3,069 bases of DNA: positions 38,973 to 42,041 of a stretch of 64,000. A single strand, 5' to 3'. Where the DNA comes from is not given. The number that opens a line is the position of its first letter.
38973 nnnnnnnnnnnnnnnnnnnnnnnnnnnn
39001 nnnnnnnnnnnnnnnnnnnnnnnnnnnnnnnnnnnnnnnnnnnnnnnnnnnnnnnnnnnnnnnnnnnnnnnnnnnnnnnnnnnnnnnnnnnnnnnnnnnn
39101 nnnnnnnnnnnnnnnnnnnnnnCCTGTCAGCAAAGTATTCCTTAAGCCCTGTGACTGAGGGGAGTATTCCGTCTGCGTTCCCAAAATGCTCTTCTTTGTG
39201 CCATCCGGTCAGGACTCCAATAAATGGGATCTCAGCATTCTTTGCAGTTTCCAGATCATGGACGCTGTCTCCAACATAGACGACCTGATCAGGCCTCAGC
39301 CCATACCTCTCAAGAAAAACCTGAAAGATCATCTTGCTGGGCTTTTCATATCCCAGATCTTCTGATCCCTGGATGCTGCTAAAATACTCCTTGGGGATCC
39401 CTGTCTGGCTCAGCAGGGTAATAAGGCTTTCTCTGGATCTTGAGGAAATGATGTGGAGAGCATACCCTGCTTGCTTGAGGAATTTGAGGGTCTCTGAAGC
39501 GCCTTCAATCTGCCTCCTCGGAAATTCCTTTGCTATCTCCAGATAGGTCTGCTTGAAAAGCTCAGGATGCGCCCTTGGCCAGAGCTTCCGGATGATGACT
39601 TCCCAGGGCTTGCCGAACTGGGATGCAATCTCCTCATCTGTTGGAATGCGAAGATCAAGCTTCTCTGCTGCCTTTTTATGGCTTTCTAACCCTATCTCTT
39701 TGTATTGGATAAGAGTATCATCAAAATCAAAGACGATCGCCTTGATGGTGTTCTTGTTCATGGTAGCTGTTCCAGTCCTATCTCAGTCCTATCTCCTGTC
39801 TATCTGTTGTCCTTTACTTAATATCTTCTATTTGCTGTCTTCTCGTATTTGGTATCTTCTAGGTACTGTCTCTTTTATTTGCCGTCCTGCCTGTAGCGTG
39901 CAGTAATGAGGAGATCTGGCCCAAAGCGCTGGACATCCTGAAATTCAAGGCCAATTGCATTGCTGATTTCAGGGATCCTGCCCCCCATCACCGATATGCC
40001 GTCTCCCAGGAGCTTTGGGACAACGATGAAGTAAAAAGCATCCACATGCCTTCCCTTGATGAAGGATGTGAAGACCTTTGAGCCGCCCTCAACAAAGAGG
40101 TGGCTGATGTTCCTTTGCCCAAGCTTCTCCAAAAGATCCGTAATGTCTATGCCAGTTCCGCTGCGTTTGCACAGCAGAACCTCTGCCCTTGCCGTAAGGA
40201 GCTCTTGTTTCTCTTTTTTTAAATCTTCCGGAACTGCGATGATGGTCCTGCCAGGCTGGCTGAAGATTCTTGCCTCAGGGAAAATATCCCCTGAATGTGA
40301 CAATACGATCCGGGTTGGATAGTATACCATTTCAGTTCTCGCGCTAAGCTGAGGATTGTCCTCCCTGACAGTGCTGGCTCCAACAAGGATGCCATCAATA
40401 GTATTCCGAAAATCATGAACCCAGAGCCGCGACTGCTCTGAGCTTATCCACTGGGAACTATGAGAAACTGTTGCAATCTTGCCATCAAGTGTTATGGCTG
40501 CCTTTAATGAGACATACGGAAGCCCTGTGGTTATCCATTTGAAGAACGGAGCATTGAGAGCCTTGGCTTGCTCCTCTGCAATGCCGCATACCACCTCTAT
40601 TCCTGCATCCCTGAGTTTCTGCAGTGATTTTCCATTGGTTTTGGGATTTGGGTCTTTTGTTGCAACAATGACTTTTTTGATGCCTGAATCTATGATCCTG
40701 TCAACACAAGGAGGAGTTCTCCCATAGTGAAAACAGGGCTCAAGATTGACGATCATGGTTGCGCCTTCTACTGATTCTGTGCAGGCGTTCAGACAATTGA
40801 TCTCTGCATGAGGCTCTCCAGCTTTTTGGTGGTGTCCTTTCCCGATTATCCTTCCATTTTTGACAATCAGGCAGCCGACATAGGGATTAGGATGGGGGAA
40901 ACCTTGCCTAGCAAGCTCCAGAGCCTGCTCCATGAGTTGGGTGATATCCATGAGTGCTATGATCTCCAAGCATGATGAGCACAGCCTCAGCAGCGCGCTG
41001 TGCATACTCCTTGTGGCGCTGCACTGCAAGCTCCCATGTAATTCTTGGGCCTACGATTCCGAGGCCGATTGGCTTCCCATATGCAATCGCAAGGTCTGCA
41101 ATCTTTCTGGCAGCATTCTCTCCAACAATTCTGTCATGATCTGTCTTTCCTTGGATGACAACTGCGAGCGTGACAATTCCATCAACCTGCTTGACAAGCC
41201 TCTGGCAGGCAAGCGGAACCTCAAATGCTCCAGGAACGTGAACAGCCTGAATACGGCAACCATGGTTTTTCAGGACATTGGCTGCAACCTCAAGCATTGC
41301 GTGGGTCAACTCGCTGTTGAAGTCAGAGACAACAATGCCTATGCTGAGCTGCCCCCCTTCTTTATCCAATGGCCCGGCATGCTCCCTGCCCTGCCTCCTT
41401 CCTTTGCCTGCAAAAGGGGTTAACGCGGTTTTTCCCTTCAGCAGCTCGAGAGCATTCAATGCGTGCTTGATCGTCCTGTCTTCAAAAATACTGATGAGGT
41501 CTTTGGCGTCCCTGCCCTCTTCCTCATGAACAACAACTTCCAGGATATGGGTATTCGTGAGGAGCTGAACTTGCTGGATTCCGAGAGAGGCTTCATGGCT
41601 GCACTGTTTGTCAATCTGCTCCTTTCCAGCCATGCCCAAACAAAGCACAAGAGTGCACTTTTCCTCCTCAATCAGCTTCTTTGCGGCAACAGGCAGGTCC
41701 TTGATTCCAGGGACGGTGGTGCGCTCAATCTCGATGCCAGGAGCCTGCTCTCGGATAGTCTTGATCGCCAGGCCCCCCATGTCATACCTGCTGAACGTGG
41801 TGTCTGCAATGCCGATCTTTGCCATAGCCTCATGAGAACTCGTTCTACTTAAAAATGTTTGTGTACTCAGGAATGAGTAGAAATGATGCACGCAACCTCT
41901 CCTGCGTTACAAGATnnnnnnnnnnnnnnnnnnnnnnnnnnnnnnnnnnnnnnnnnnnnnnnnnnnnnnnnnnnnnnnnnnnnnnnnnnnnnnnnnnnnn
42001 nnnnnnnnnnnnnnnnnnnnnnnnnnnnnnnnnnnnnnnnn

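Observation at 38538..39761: HAD phosphatase fused to GTP cyclohydrolase II: candidate for the missing riboflavin-pathway phosphatase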

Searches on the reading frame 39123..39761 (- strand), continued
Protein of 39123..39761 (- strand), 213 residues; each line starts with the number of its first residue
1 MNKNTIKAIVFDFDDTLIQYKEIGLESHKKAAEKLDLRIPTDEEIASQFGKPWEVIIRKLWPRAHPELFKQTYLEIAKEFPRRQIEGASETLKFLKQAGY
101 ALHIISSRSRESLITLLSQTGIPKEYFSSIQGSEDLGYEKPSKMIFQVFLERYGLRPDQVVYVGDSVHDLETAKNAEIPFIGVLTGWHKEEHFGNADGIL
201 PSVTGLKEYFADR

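Call 69: find_encoding_contigs(protein=P0296, flank=7000, max_places=2)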
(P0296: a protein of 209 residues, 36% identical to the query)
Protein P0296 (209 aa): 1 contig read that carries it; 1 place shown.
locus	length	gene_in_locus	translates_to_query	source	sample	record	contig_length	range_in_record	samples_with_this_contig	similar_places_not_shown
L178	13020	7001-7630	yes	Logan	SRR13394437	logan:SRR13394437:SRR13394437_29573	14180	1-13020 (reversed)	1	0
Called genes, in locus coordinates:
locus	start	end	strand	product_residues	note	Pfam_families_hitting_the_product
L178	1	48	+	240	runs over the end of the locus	-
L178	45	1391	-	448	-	PF00206:Lyase_1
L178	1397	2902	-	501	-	PF02885:Glycos_trans_3N, PF00591:Glycos_transf_3, PF07831:PYNP_C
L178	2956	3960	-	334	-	-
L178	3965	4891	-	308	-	PF04283:CheF-arch (weak)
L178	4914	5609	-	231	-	PF03796:DnaB_C (weak), PF06745:ATPase, PF23442:DUF7125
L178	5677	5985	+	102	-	PF01035:DNA_binding_1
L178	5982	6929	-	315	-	PF05763:DUF835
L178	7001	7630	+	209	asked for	PF00702:Hydrolase, PF12710:HAD, PF13419:HAD_2, PF13242:Hydrolase_like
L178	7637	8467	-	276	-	PF14221:DUF4330 (weak)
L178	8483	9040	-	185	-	-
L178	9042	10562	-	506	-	-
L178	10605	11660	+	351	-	PF13477:Glyco_trans_4_2, PF13439:Glyco_transf_4, PF13579:Glyco_trans_4_4, PF00534:Glycos_transf_1, PF13692:Glyco_trans_1_4, PF20706:GT4-conflict (weak)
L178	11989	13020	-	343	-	?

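Call 75: search_protein_families(library=pfam, proteins=[L012:981-1895:+, L016:4807-5454:+], max_evalue=0.00001)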
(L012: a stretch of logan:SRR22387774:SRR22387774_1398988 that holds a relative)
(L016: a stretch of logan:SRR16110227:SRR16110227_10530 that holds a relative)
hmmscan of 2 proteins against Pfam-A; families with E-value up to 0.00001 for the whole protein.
L012:981-1895:+ (305 aa): 3 families
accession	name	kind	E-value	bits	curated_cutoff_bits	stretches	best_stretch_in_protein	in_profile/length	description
PF00117.34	GATase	-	1.9e-45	155.3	22.8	1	5-184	1-186/190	Glutamine amidotransferase class-I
PF07722.19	Peptidase_C26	-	7.9e-10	39.3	20.5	1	69-170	100-219/219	Peptidase C26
PF02540.23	NAD_synthase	-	1e-07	31.8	21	1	198-257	6-62/242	NAD synthase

L016:4807-5454:+ (215 aa): 4 families
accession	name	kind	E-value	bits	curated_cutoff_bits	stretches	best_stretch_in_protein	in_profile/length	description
PF13419.12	HAD_2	-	1.6e-34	120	23.8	1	5-187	1-177/178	Haloacid dehalogenase-like hydrolase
PF00702.32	Hydrolase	-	1.1e-29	104.7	26.4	1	2-182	1-191/191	haloacid dehalogenase-like hydrolase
PF13242.12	Hydrolase_like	-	2.8e-12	46.8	22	1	143-209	3-74/75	HAD-hyrolase-like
PF12710.13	HAD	-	5.8e-06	27.3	27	1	5-176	1-186/189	haloacid dehalogenase-like hydrolase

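Call 79: find_encoding_contigs(protein=P0298, flank=5000, max_places=2)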
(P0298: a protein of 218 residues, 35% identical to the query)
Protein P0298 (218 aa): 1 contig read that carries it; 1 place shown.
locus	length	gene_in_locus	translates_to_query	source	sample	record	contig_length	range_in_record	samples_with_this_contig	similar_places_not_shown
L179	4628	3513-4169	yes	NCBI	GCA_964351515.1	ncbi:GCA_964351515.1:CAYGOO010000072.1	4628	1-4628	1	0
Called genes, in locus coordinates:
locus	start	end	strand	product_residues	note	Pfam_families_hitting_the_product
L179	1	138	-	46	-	?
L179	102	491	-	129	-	PF07291:MauE (weak), PF07681:DoxX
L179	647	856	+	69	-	-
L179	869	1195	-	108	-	-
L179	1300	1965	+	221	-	PF13545:HTH_Crp_2, PF13412:HTH_24 (weak), PF01982:CTP-dep_RFKase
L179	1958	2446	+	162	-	PF00885:DMRL_synthase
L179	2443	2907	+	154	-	PF00885:DMRL_synthase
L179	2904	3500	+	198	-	PF00926:DHBP_synthase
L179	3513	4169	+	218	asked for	PF00702:Hydrolase, PF06888:Put_Phosphatase (faint), PF08282:Hydrolase_3 (faint), PF12710:HAD, PF13419:HAD_2, PF13242:Hydrolase_like (weak)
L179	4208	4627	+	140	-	?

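Call 87: search_protein_families(library=pfam, proteins=[L030:5277-8639:+, L030:4341-4985:-, L030:2430-4259:-, L030:8643-9956:-, L030:10006-11079:-], max_evalue=0.00001)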
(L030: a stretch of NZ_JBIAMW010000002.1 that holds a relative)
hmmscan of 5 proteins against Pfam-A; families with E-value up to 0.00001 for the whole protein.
L030:5277-8639:+ (1120 aa): 12 families
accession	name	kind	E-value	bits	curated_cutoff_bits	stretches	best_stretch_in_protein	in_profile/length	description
PF13419.12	HAD_2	-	4.1e-28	99.1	23.8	1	914-1089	1-178/178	Haloacid dehalogenase-like hydrolase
PF00702.32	Hydrolase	-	3.5e-16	60.6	26.4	1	912-1080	2-188/191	haloacid dehalogenase-like hydrolase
PF13424.12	TPR_12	-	3.7e-13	49.9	30.1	1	727-792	9-76/77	Tetratricopeptide repeat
PF17874.7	TPR_MalT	-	3.7e-11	43.3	45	1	726-867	6-148/336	MalT-like TPR region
PF12710.13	HAD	-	5.9e-10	40.3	27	1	914-1079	1-188/189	haloacid dehalogenase-like hydrolase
PF07719.23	TPR_2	-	1.4e-09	37.8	27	0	762-792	2-32/34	Tetratricopeptide repeat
PF00931.28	NB-ARC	-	1.8e-09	37.6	23.5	1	264-401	4-138/248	NB-ARC domain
PF14559.12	TPR_19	-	7.2e-09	36.3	25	0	733-789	3-53/68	Tetratricopeptide repeat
PF13242.12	Hydrolase_like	-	6.3e-08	32.9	22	1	1042-1115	3-74/75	HAD-hyrolase-like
PF12697.13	Abhydrolase_6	-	1.1e-07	33.2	26.3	1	6-147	1-117/217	Alpha/beta hydrolase family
PF13428.12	TPR_14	-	1.8e-07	31.6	23.5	0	725-756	5-36/44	Tetratricopeptide repeat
PF13181.12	TPR_8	-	5.5e-06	26.6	25.7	0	763-792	3-32/34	Tetratricopeptide repeat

L030:4341-4985:- (214 aa): 1 family
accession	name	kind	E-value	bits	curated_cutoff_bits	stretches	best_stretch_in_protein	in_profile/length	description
PF00925.25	GTP_cyclohydro2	-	1.5e-36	125.9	23.3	1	44-174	32-161/165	GTP cyclohydrolase II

L030:2430-4259:- (609 aa): 2 families
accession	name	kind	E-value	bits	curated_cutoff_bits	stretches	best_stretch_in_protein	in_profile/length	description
PF00501.34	AMP-binding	-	2.6e-70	237.6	29.9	1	23-425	1-383/384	AMP-binding enzyme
PF23562.2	AMP-binding_C_3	-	1.5e-10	41.9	20.8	1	465-600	3-122/124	AMP-binding enzyme C-terminal domain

L030:8643-9956:- (437 aa): 1 family
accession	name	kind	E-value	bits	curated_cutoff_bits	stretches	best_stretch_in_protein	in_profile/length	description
PF01180.27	DHO_dh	-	1.2e-83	281.1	27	1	123-413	2-291/291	Dihydroorotate dehydrogenase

L030:10006-11079:- (357 aa): 0 families

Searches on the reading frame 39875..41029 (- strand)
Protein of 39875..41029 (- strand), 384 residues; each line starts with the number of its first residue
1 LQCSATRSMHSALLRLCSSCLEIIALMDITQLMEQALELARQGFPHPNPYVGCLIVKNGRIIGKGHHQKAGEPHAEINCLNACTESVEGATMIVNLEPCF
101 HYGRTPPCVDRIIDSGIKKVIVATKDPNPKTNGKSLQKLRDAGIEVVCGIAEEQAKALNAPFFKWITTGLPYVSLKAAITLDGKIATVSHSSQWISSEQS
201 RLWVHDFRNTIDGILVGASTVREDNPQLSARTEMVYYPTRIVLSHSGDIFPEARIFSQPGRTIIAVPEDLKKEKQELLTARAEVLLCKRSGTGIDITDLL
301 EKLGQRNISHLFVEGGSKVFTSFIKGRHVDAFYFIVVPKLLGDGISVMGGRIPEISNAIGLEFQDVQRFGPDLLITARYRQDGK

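Call 3: search_protein_families(library=pfam, proteins=[window:39875-41029:-], max_evalue=0.01)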
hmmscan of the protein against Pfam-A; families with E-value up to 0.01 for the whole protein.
window:39875-41029:- (384 aa): 4 families
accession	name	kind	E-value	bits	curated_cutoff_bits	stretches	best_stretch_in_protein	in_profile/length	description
PF01872.23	RibD_C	-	8.9e-43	146.8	24.1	1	171-374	1-196/197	RibD C-terminal domain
PF00383.29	dCMP_cyt_deam_1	-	4.1e-20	72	25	1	30-123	5-101/102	Cytidine and deoxycytidylate deaminase zinc-binding region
PF14437.12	MafB19-deam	-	1.5e-12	48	27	1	28-140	2-117/142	MafB19-like deaminase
PF18785.7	Inv-AAD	-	0.00034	20.9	26.5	1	92-148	56-116/129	Invertebrate-AID/APOBEC-deaminase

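Call 4: search_protein_families(library=ncbifam, proteins=[window:39875-41029:-], max_evalue=0.01)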
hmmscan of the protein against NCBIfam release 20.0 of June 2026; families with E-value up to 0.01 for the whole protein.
window:39875-41029:- (384 aa): 8 families
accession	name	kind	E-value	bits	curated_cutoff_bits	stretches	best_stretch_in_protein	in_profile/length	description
TIGR00326.1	eubact_ribD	equivalog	6.6e-103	344.5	156.35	1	33-375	1-342/343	bifunctional diaminohydroxyphosphoribosylaminopyrimidine deaminase/5-amino-6-(5-phosphoribosylamino)uracil reductase RibD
NF008052.0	PRK10786.1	equivalog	6.2e-82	275.2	500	1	32-375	6-362/367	bifunctional diaminohydroxyphosphoribosylaminopyrimidine deaminase/5-amino-6-(5-phosphoribosylamino)uracil reductase RibD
TIGR00227.1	ribD_Cterm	domain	5.2e-50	170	150.15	1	170-378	2-215/216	riboflavin-specific deaminase C-terminal domain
TIGR01508.1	rib_reduct_arch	equivalog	1.9e-34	118.7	186.45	1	171-378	1-209/210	2,5-diamino-6-(ribosylamino)-4(3H)-pyrimidinone 5'-phosphate reductase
NF010663.0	PRK14059.1-1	equivalog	6.4e-11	42.1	184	1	179-380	36-250/253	pyrimidine reductase family protein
NF010664.0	PRK14059.1-2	equivalog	2.5e-10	40.4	226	1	179-344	45-221/257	pyrimidine reductase family protein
NF008113.2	PRK10860.1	equivalog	6.7e-07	29.3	150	1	32-164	10-149/165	tRNA adenosine(34) deaminase TadA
NF010665.0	PRK14059.1-4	equivalog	4.5e-06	26.1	274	1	181-342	51-223/260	pyrimidine reductase family protein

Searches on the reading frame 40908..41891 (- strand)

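Call 3: search_protein_families(library=pfam, proteins=[window:40908-41891:-], max_evalue=0.01)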
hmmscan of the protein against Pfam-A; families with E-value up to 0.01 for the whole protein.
window:40908-41891:- (327 aa): 1 family
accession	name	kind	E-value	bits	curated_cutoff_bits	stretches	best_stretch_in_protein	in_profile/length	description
PF00885.24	DMRL_synthase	-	2.3e-47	160.8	26.7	2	182-308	2-135/139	6,7-dimethyl-8-ribityllumazine synthase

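Call 4: search_protein_families(library=ncbifam, proteins=[window:40908-41891:-], max_evalue=0.01)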
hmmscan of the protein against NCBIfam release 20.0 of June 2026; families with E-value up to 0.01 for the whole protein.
window:40908-41891:- (327 aa): 4 families
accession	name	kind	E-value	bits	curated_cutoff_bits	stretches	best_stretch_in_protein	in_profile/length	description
TIGR01506.1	ribC_arch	equivalog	8.9e-61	204.2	100.55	2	25-175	1-151/151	riboflavin synthase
TIGR00114.1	lumazine-synth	equivalog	1.2e-40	138.7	84.6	2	183-308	2-132/138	6,7-dimethyl-8-ribityllumazine synthase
NF000814.0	PRK00061.2-2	equivalog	5.3e-22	78.3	174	1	174-308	10-152/160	6,7-dimethyl-8-ribityllumazine synthase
NF009084.0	PRK12419.1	equivalog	7.2e-08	32.1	160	1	210-250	45-87/166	6,7-dimethyl-8-ribityllumazine synthase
